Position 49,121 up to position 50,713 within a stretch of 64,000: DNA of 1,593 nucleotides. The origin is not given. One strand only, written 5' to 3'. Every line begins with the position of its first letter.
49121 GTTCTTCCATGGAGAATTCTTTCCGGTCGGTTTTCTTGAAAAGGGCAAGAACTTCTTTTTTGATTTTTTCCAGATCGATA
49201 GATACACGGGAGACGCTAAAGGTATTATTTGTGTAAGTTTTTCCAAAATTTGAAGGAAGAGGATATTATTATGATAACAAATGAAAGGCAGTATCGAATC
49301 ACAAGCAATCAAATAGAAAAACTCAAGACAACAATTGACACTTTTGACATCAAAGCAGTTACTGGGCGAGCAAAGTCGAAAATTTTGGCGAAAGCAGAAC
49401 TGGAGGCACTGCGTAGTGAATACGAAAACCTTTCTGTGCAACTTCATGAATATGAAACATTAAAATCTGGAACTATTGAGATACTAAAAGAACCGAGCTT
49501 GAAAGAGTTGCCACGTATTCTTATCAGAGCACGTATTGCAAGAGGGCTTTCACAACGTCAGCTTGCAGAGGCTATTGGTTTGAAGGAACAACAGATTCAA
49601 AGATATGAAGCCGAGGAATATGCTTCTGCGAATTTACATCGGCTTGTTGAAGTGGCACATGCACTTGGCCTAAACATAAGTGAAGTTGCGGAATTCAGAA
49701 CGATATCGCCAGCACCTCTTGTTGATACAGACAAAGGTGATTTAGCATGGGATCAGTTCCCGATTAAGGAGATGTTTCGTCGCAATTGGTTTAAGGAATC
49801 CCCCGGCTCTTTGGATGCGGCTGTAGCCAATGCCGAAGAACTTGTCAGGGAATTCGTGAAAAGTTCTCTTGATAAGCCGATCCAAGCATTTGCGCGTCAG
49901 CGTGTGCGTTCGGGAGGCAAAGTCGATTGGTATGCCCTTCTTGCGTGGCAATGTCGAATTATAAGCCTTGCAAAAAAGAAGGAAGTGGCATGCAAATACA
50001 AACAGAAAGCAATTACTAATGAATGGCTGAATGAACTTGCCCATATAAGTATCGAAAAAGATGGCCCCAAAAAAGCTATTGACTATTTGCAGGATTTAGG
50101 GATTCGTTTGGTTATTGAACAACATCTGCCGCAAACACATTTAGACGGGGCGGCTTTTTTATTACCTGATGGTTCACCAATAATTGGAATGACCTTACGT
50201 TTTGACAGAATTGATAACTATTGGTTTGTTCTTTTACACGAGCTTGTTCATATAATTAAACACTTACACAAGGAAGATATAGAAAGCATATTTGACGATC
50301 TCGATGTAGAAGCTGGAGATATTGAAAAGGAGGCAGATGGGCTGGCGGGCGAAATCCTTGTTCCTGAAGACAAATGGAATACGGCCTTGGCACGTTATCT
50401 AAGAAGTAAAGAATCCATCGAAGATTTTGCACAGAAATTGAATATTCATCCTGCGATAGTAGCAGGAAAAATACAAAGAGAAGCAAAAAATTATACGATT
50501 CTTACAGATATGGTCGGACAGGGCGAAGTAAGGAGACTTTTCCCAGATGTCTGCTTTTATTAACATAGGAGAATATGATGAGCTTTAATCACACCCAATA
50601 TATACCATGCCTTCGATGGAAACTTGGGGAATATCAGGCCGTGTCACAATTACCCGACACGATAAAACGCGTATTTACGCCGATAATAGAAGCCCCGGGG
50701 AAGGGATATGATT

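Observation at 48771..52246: Candidate undescribed immunity-type module: minimal NTase + XRE-ImmA/IrrE fusion + Beta-protein-family gene, with a convergent sce7726-like PD-(D/E)xK nuclease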

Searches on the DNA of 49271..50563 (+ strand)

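Call 96: search_dna_similar(query=L097:5507-8106:+, collection=ecoli_genomes, mode=distant, max_rows=8)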
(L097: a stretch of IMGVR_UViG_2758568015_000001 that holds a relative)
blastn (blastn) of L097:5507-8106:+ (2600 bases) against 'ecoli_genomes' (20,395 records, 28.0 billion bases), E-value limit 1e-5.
Records with a match: 8; places in all: 8; records where one place covers at least 80% of the query: 0.
Genomes with a match: 8 of 5426; with a place that covers at least 80% of the query: 0. Places per genome that has any: lowest 1, median 1, highest 1. On chromosomes: 8 places; on plasmids: 0.
Best place of each record, by identity: 60-80% 8.
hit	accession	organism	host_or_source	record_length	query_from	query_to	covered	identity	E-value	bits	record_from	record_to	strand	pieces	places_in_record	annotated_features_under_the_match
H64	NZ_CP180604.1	Escherichia coli strain PS2Canimalfeces3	Cat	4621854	426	1462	40%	66.1%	1e-61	249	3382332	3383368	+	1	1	ImmA/IrrE family metallo-endopeptidase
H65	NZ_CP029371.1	Escherichia coli strain C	cow's milk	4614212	438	1336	22%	69.8%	1e-36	247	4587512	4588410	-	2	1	ImmA/IrrE family metallo-endopeptidase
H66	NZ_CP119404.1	Escherichia coli strain MRE162 substr. UK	Human faeces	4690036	438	1336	22%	69.8%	1e-36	247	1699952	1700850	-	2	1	ImmA/IrrE family metallo-endopeptidase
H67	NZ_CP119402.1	Escherichia coli strain MRE162 substr. FRA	not provided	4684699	438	1336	22%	69.8%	1e-36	247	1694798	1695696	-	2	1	ImmA/IrrE family metallo-endopeptidase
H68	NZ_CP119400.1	Escherichia coli strain MRE162 substr. NOR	not provided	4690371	438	1336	22%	69.8%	1e-36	247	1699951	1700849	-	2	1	ImmA/IrrE family metallo-endopeptidase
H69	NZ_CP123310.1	Escherichia coli strain AREA_C483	Homo sapiens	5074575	459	640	7%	69.2%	5e-10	77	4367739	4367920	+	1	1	ImmA/IrrE family metallo-endopeptidase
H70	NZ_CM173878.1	Escherichia coli strain 1218KP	Homo sapiens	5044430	459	640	7%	69.2%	5e-10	77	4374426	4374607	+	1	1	ImmA/IrrE family metallo-endopeptidase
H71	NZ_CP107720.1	Escherichia coli strain 2021CK-01361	Homo sapiens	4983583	459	623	6%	69.1%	2e-7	69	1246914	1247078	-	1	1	ImmA/IrrE family metallo-endopeptidase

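Call 97: get_annotated_region(hit=H64, flank=3500)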
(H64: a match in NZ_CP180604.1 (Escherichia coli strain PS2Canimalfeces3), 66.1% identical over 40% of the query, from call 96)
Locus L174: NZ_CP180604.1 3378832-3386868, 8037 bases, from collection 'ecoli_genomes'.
description: Escherichia coli strain PS2Canimalfeces3 chromosome, complete genome
organism: Escherichia coli strain PS2Canimalfeces3 (NCBI taxid 562)
replicon: chromosome; assembly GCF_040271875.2
host: Cat; source: not applicable; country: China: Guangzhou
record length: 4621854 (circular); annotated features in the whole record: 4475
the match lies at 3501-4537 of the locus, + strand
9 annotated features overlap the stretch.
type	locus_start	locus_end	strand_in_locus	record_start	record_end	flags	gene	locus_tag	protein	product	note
CDS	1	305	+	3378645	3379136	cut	-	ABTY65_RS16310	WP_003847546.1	hypothetical protein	-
CDS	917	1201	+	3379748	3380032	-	-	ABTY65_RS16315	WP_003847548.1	hypothetical protein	-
CDS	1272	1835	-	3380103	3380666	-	-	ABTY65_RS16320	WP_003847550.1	recombinase family protein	-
CDS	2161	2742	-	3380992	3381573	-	-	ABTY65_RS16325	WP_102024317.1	hypothetical protein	-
CDS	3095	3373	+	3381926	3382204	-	-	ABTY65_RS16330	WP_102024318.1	type II toxin-antitoxin system HigB family toxin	-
CDS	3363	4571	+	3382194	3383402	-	-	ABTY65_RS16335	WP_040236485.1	ImmA/IrrE family metallo-endopeptidase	-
CDS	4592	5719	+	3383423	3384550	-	-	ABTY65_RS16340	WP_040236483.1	beta family protein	-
CDS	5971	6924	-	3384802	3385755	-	-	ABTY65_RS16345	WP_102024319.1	hypothetical protein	-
CDS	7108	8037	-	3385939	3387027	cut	-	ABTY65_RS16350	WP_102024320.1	site-specific integrase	-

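Call 98: get_annotated_region(hit=H65, flank=3500)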
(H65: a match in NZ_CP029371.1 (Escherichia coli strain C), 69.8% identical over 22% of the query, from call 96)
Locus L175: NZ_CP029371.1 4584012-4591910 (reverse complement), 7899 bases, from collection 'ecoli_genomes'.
description: Escherichia coli strain C chromosome, complete genome
organism: Escherichia coli strain C (NCBI taxid 562)
replicon: chromosome; assembly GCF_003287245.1
host: -; source: cow's milk; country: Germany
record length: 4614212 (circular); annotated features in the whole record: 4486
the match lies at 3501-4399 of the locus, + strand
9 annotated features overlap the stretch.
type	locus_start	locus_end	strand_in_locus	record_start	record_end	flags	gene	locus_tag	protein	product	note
CDS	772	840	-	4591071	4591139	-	-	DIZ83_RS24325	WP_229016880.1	hypothetical protein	-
CDS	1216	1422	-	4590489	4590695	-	-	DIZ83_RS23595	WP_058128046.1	hypothetical protein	-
CDS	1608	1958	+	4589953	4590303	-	-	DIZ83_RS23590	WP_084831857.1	hypothetical protein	-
CDS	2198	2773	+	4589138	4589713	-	-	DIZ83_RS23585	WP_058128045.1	recombinase family protein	-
CDS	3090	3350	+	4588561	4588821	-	-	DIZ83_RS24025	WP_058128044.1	type II toxin-antitoxin system HigB family toxin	-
CDS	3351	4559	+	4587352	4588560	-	-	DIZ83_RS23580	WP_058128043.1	ImmA/IrrE family metallo-endopeptidase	-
CDS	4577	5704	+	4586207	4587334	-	-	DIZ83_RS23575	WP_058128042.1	beta family protein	-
CDS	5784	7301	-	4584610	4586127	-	-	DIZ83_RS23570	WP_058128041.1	SIR2 family protein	-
CDS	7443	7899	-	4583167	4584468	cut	-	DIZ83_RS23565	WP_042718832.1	tyrosine-type recombinase/integrase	-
